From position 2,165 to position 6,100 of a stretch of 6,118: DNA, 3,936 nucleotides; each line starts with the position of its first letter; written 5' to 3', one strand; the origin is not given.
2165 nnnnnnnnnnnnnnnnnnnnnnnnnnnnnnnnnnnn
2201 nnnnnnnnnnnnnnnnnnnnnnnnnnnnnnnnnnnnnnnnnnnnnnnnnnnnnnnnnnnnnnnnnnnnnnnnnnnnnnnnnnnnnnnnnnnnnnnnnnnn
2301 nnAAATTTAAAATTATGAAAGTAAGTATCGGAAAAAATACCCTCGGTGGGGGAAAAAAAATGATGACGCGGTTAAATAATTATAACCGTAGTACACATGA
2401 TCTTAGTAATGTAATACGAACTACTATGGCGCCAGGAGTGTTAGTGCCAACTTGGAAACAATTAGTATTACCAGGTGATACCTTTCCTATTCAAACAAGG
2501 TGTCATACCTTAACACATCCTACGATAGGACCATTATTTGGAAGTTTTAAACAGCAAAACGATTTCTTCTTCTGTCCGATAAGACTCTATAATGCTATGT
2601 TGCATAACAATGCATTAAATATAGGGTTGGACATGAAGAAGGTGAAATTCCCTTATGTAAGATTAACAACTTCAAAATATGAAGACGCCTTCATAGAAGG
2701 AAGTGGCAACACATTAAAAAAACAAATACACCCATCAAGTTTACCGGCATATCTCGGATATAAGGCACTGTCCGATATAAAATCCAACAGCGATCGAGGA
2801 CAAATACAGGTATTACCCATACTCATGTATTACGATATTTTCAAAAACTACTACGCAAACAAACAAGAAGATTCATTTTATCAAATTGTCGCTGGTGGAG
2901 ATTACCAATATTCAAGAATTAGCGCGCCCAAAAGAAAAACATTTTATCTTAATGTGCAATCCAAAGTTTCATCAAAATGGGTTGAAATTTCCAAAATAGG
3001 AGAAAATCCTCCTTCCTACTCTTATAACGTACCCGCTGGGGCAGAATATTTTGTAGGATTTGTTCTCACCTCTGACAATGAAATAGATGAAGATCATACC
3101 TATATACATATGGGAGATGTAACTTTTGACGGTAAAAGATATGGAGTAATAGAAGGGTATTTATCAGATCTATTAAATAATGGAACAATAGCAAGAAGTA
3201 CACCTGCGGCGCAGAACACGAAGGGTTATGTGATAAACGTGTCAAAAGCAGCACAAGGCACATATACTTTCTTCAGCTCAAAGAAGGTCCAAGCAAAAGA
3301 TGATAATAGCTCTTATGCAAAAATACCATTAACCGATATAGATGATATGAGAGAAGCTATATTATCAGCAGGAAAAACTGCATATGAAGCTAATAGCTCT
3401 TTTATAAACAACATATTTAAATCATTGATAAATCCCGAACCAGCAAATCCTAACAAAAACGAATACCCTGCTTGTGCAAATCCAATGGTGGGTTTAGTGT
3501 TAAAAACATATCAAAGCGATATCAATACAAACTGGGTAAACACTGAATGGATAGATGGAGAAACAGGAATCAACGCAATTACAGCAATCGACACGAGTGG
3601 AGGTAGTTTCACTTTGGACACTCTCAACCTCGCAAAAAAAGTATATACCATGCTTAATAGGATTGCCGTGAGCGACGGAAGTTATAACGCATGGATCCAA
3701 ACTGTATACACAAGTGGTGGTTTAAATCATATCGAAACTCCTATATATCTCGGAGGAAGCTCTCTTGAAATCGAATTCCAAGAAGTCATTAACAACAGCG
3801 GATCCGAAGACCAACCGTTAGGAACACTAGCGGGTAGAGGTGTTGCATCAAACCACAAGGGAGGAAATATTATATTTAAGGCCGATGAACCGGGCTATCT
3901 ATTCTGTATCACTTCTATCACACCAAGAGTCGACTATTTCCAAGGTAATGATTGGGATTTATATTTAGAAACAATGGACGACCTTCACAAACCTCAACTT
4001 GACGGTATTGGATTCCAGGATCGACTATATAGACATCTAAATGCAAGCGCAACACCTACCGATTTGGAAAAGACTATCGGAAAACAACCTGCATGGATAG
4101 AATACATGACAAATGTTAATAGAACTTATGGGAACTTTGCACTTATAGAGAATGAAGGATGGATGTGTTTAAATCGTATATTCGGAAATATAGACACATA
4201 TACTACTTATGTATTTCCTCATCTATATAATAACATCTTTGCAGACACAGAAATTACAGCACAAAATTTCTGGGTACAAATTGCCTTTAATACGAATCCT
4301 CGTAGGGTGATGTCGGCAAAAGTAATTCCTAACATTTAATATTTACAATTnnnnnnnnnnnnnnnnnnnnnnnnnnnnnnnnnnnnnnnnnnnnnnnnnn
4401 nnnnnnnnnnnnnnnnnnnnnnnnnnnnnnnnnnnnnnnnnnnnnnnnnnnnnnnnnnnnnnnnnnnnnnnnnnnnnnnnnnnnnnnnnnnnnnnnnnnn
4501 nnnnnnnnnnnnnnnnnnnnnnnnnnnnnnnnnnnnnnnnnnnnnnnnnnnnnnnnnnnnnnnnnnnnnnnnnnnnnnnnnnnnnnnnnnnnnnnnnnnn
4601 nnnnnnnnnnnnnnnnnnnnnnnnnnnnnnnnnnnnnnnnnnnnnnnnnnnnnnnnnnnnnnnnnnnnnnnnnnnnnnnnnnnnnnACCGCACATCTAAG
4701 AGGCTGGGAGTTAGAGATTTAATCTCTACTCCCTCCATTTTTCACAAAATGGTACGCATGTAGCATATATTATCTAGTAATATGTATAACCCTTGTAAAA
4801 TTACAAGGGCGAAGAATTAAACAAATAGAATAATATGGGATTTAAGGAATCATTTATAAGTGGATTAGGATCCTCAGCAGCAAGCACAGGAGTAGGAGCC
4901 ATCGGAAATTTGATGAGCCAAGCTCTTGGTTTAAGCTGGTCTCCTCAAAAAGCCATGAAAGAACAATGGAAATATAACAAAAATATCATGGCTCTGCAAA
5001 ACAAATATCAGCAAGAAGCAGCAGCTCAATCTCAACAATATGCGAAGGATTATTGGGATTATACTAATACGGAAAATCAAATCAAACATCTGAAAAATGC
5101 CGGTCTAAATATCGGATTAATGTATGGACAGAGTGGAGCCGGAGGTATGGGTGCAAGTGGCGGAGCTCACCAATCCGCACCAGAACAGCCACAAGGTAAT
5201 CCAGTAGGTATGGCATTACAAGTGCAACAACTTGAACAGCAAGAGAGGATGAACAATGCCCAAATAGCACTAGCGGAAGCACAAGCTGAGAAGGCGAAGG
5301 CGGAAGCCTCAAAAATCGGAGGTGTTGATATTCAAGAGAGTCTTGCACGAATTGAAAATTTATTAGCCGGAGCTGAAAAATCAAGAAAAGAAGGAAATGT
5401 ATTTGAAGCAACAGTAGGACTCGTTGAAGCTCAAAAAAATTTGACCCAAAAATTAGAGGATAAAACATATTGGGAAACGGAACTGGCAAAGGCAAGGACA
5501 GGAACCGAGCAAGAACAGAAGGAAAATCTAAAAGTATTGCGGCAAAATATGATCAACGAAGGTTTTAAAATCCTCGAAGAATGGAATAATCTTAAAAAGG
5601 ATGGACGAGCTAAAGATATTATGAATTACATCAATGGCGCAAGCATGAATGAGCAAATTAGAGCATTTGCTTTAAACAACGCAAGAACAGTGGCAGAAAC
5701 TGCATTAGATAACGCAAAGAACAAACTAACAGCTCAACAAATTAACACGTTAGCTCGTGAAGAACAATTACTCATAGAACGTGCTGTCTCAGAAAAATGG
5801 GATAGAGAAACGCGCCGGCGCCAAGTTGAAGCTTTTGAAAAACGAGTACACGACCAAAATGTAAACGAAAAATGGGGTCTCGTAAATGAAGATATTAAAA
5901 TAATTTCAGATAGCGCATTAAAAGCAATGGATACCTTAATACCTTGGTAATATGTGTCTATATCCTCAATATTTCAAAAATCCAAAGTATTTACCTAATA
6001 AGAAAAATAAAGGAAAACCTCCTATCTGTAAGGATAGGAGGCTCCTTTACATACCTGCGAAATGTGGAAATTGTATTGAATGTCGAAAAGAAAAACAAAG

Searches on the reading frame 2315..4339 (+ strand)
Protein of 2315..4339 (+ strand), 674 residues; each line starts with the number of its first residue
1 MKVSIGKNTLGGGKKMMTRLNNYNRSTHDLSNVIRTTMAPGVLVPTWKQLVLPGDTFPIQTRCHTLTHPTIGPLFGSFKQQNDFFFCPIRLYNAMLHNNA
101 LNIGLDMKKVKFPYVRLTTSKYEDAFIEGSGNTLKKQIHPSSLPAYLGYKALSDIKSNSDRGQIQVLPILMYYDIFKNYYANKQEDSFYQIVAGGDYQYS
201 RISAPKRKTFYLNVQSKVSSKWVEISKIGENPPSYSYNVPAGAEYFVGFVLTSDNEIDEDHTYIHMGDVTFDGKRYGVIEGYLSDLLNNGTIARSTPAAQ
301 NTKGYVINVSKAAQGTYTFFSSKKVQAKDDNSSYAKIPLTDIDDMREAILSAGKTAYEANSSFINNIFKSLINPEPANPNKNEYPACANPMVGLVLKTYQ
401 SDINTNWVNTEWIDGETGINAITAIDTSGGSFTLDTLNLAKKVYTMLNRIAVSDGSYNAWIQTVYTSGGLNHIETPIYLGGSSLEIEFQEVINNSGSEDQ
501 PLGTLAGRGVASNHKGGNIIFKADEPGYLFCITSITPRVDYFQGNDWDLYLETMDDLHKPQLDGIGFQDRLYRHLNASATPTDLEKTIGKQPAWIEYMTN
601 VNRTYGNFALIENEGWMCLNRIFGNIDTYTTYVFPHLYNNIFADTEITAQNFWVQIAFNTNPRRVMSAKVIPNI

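Call 4: search_protein_families(library=pfam, proteins=[window:2315-4339:+], max_evalue=0.1)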
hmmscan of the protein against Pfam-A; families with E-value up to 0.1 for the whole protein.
window:2315-4339:+ (674 aa): 1 family
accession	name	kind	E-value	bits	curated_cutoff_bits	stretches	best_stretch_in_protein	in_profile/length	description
PF02305.22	Phage_F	-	5.1e-11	42.5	25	2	473-666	295-493/501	Capsid protein (F protein)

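Call 5: search_protein_families(library=phrogs, proteins=[window:2315-4339:+], max_evalue=0.1)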
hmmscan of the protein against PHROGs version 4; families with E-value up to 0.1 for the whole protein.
window:2315-4339:+ (674 aa): 1 family
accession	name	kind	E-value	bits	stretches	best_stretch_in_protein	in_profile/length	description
phrog_514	-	head and packaging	1e-47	164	2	399-673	234-514/531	major head protein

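Call 33: find_related_loci(query=window:2315-4336:+, collection=genome_contigs, flank=6000)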
Query window:2315-4336:+ (674 aa) in genome_contigs; peptide patterns used: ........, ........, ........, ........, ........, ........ (x = any residue, [..] = any of these).
14 stretches matched a pattern; 1 encode a relative of the query (tblastn E <= 1e-3); 1 distinct loci.
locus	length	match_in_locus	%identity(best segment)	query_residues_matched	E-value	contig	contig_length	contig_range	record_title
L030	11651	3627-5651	57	1-674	0e+0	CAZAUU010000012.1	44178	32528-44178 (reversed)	MAG TPA_asm: uncultured Phocaeicola sp. isolate SRP141132_co2_104 genome assembly, contig: NODE_341_length_44178_cov_30.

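Call 40: find_related_loci(query=A3, collection=viral_contigs, flank=7000)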
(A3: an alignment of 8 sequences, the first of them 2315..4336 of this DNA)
Query A3 (674 aa) in viral_contigs; peptide patterns used: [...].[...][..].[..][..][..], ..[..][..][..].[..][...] (x = any residue, [..] = any of these).
599 stretches matched a pattern (row limit reached: there are more); 440 encode a relative of the query (tblastn E <= 1e-3); the best 80 are kept; 80 distinct loci.
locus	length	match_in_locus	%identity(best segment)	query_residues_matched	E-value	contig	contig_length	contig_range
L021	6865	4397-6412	81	1-672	0e+0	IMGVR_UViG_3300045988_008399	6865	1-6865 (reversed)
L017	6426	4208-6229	75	1-674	0e+0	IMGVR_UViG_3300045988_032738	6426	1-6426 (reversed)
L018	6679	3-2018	75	3-674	0e+0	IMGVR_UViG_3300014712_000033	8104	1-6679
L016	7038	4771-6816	73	1-674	0e+0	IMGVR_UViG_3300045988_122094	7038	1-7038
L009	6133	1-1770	74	84-674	0e+0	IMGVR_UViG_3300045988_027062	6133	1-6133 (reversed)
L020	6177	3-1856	72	65-674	0e+0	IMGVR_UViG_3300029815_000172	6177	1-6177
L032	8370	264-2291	66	1-674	0e+0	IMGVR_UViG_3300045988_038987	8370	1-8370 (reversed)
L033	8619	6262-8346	65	1-674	0e+0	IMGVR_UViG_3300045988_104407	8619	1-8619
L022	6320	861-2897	64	1-674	0e+0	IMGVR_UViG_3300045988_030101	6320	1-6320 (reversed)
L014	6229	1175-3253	64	1-674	0e+0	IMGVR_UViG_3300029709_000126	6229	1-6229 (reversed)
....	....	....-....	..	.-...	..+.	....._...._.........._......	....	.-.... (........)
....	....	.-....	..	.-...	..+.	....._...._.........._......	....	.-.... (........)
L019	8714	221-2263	63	1-674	0e+0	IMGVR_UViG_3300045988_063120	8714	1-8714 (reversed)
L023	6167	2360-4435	63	1-674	0e+0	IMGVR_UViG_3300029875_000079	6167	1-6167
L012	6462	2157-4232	62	1-674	0e+0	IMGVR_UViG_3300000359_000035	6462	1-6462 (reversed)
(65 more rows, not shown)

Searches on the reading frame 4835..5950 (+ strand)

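Call 4: search_protein_families(library=pfam, proteins=[window:4835-5950:+], max_evalue=0.1)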
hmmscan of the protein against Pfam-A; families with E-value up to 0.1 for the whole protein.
window:4835-5950:+ (371 aa): 0 families

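Call 5: search_protein_families(library=phrogs, proteins=[window:4835-5950:+], max_evalue=0.1)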
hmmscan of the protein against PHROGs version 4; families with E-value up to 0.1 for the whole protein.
window:4835-5950:+ (371 aa): 1 family
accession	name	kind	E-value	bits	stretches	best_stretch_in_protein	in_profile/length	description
phrog_8689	-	tail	0.0016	19.2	1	55-157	36-147/327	pilot protein for DNA ejection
